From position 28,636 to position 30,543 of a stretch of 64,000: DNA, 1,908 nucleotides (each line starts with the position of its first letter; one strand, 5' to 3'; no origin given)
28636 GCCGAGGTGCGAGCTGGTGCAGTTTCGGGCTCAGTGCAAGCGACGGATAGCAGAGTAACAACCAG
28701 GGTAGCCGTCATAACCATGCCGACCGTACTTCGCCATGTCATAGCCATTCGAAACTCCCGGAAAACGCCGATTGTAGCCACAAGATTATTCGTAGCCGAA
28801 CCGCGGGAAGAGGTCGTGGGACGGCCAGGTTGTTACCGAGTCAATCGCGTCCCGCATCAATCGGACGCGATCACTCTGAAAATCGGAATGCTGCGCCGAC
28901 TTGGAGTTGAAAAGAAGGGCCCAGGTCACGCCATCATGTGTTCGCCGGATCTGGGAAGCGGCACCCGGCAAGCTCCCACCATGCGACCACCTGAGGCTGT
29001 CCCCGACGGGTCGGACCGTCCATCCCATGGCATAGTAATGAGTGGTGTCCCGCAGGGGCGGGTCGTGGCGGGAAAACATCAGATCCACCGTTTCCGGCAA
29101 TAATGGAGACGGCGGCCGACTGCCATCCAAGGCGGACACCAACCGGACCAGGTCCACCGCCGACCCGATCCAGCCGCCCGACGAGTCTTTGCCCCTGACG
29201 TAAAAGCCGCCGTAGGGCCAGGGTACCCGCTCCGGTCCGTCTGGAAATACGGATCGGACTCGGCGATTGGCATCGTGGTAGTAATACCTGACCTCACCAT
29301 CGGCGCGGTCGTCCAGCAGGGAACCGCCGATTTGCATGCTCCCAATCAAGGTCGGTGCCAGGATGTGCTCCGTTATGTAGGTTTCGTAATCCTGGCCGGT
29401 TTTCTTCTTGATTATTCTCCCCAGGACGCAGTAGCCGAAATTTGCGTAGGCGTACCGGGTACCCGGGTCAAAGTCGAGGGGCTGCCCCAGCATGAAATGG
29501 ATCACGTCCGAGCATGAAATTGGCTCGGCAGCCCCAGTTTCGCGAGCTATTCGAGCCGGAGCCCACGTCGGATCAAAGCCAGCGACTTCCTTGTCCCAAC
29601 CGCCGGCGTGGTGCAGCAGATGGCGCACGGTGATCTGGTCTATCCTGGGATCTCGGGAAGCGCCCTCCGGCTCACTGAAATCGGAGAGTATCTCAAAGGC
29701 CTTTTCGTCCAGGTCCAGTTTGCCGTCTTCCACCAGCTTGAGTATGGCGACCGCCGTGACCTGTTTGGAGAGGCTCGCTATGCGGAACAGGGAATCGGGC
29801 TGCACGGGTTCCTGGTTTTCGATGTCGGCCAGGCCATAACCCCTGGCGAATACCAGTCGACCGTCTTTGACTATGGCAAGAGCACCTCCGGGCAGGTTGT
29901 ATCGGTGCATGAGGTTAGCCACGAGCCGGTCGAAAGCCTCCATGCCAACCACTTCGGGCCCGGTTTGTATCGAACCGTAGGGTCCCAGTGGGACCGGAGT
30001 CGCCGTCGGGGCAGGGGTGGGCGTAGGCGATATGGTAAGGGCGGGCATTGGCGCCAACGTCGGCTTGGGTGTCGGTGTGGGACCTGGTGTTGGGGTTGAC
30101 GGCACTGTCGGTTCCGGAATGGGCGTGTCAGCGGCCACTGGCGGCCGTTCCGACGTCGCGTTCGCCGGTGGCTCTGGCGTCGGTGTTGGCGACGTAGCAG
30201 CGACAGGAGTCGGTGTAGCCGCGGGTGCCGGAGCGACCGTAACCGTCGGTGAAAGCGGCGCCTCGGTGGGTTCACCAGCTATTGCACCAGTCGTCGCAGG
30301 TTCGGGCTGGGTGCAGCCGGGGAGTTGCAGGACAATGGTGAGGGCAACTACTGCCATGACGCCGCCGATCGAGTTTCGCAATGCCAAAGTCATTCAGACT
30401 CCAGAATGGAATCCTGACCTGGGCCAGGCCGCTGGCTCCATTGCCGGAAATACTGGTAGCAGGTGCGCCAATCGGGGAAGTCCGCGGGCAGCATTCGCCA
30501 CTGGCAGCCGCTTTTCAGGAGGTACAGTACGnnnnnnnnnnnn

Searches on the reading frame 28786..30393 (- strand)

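Call 12: search_protein_families(library=pfam, proteins=[window:28786-30393:-], max_evalue=0.001)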
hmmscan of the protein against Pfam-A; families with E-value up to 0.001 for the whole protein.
window:28786-30393:- (535 aa): 1 family
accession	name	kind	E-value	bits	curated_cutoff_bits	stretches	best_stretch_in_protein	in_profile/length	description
PF00144.29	Beta-lactamase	-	4.3e-61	207.3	27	1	154-503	1-316/329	Beta-lactamase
